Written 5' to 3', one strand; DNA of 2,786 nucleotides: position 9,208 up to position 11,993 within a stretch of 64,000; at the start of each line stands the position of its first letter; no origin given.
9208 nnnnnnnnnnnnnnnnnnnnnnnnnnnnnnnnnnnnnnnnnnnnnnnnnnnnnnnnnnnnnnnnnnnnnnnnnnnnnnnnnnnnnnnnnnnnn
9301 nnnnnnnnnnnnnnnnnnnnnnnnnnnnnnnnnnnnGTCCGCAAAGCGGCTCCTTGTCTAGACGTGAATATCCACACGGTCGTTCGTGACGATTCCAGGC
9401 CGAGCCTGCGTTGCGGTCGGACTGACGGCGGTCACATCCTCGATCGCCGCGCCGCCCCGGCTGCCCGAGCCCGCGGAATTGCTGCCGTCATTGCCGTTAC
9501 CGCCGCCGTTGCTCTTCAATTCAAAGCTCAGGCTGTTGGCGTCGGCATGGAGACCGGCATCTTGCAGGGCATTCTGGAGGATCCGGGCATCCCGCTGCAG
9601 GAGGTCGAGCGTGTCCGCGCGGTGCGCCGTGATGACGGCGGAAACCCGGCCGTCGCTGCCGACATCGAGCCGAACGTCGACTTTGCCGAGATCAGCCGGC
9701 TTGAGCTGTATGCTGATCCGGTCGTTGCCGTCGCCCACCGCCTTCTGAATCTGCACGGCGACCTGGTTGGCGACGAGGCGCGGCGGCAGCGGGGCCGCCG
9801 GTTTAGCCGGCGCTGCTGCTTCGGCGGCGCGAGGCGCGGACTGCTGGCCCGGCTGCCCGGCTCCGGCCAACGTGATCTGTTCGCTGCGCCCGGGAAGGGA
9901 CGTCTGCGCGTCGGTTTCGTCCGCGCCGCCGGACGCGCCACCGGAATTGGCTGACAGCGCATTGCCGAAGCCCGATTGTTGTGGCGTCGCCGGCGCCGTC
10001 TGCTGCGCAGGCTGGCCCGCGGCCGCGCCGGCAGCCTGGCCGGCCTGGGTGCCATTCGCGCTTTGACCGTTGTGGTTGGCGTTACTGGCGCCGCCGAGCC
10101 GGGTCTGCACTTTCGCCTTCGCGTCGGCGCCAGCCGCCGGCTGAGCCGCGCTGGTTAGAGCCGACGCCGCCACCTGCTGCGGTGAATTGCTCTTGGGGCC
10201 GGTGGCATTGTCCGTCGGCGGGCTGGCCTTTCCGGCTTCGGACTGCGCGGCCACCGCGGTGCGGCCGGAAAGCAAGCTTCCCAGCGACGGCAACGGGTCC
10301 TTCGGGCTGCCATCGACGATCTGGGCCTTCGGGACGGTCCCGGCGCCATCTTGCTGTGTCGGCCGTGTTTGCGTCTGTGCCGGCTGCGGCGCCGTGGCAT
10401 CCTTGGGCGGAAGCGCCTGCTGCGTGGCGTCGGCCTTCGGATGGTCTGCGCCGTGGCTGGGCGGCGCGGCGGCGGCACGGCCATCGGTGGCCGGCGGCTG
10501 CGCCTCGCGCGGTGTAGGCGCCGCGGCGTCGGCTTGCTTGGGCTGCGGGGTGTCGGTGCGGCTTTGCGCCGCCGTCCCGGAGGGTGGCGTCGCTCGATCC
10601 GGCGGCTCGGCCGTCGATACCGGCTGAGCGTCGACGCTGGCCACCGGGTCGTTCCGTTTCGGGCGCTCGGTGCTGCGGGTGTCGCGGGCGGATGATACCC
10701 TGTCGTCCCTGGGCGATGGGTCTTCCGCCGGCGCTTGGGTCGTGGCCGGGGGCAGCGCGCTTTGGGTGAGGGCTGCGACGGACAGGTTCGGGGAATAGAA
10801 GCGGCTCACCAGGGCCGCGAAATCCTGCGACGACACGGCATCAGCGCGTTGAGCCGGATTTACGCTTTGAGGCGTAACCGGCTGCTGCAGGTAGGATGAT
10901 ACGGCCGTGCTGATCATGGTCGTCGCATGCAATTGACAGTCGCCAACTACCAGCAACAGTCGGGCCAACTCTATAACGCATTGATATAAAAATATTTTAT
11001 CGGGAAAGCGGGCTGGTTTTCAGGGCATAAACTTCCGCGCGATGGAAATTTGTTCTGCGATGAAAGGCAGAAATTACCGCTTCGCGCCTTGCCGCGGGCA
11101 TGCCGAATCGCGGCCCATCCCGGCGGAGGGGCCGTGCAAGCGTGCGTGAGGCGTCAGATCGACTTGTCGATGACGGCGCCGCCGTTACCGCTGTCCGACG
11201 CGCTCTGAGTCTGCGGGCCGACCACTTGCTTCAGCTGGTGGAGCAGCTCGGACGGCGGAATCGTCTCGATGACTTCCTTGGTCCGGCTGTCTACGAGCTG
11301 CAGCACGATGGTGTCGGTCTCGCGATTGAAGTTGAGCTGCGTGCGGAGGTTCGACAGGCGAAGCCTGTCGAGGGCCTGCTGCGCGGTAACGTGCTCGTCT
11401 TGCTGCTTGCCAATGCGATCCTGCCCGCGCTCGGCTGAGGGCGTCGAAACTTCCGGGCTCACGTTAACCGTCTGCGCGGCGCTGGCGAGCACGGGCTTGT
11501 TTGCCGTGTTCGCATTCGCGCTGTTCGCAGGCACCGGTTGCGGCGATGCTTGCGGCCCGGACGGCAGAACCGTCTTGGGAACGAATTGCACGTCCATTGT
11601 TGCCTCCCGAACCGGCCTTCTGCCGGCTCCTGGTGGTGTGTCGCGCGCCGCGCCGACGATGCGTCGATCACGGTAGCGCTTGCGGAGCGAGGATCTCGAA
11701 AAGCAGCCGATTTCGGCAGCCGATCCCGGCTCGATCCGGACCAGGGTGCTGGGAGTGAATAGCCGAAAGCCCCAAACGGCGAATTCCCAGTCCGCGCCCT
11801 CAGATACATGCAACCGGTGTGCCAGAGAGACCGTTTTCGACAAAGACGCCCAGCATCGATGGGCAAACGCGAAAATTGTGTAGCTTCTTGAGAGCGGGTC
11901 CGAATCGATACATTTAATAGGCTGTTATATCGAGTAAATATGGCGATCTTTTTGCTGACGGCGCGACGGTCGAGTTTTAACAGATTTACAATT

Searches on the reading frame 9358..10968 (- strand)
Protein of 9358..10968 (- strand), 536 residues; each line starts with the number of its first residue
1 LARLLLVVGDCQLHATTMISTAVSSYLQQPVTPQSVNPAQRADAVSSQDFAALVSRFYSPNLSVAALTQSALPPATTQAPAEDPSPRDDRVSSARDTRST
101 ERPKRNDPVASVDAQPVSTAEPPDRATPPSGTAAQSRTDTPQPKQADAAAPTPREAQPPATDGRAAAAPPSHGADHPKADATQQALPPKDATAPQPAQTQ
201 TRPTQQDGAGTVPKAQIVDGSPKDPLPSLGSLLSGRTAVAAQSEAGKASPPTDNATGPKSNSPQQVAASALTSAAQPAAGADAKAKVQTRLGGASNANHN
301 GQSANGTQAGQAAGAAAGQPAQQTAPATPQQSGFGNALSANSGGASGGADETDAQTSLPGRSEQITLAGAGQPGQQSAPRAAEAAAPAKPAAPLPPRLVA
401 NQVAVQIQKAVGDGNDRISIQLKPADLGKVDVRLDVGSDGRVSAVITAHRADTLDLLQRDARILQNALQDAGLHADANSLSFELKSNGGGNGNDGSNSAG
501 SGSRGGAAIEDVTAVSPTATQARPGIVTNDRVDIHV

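Call 67: search_protein_families(library=pfam, proteins=[window:9358-10968:-], max_evalue=0.001)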
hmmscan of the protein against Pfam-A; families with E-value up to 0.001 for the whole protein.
window:9358-10968:- (536 aa): 1 family
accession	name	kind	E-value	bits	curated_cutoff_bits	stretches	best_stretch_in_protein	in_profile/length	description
PF02120.21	Flg_hook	-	3.6e-15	56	29.8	1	406-477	3-73/85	Flagellar hook-length control protein FliK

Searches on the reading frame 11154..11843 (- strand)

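Call 80: search_protein_families(library=pfam, proteins=[window:11154-11843:-], max_evalue=0.001)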
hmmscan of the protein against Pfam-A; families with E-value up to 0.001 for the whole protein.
window:11154-11843:- (229 aa): 1 family
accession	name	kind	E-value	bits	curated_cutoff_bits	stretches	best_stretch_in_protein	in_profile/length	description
PF03646.20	FlaG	-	5.1e-07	30.2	23.8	1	139-206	19-90/101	FlaG protein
